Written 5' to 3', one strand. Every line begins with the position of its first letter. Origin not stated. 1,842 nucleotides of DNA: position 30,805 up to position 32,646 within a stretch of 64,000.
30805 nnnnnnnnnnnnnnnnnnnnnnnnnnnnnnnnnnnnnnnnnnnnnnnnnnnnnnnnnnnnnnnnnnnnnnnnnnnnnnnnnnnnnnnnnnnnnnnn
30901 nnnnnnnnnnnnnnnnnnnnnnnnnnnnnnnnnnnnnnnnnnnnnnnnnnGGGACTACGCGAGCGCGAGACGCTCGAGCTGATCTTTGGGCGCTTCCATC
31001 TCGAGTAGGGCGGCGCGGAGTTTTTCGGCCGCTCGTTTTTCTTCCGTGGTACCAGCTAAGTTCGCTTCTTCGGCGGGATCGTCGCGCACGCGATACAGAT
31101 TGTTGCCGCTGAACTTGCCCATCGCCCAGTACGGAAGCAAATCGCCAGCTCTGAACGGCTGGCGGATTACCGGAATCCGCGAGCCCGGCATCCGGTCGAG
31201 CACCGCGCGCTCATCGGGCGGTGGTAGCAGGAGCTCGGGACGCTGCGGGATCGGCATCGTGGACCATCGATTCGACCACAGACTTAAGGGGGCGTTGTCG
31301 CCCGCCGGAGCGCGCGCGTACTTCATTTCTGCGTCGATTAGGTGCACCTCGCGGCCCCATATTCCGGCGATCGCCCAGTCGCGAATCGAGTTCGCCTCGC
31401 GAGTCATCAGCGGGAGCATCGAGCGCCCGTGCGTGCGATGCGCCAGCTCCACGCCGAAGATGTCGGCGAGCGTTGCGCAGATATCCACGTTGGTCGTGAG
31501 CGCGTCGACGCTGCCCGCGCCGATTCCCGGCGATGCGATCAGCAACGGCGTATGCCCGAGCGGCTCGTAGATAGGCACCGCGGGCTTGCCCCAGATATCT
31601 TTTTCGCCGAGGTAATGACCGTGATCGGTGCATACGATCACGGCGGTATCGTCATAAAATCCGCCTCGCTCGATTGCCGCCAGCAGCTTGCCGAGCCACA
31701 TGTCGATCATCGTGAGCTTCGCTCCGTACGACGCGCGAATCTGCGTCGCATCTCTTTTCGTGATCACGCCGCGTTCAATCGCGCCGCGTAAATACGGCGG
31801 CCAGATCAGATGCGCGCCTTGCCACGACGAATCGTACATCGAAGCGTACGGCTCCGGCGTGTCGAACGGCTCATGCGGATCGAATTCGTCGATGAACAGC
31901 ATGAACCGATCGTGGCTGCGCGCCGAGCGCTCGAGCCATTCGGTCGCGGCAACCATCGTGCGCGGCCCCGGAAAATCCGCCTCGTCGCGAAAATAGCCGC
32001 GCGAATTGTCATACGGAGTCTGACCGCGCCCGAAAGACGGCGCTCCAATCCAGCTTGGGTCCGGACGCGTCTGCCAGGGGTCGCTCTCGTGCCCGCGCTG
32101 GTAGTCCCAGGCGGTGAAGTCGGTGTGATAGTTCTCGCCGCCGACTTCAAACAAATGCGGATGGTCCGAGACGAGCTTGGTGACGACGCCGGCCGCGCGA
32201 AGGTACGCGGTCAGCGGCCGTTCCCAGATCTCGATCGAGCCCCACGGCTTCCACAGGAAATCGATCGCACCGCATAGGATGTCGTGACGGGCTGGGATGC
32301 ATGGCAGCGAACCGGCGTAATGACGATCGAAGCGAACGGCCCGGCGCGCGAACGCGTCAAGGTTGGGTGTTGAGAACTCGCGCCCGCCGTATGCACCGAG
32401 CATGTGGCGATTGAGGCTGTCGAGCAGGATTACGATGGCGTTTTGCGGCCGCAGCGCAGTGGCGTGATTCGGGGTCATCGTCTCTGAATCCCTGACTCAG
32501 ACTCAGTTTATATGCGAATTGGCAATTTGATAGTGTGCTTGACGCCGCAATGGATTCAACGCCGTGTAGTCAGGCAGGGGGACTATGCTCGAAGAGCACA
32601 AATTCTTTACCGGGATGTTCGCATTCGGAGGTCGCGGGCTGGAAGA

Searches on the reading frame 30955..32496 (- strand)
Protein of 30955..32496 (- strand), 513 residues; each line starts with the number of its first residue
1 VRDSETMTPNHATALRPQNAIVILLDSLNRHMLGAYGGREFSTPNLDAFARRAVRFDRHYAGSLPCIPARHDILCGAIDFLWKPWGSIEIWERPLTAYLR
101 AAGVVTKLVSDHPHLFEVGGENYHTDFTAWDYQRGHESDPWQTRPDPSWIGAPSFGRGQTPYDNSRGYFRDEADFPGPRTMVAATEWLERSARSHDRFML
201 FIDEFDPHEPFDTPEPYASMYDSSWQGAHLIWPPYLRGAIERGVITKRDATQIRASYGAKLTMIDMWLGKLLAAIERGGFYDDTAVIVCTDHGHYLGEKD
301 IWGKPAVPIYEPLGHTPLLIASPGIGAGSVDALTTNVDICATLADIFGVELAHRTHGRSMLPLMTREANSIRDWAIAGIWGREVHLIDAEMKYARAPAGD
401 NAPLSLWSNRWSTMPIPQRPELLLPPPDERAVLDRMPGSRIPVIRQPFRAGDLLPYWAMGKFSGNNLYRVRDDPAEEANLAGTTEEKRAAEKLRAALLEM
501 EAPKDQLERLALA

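Call 64: search_protein_families(library=pfam, proteins=[window:30955-32496:-], max_evalue=0.01)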
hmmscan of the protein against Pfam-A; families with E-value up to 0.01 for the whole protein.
window:30955-32496:- (513 aa): 3 families
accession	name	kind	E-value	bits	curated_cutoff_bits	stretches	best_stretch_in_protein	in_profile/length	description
PF00884.28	Sulfatase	-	3.4e-28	99.3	25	1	18-349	1-301/301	Sulfatase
PF16347.10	SGSH_C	-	5.1e-08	33.7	29.3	1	309-370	11-74/154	N-sulphoglucosamine sulphohydrolase, C-terminal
PF01663.27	Phosphodiest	-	2.6e-06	27.7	23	1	259-294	186-221/342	Type I phosphodiesterase / nucleotide pyrophosphatase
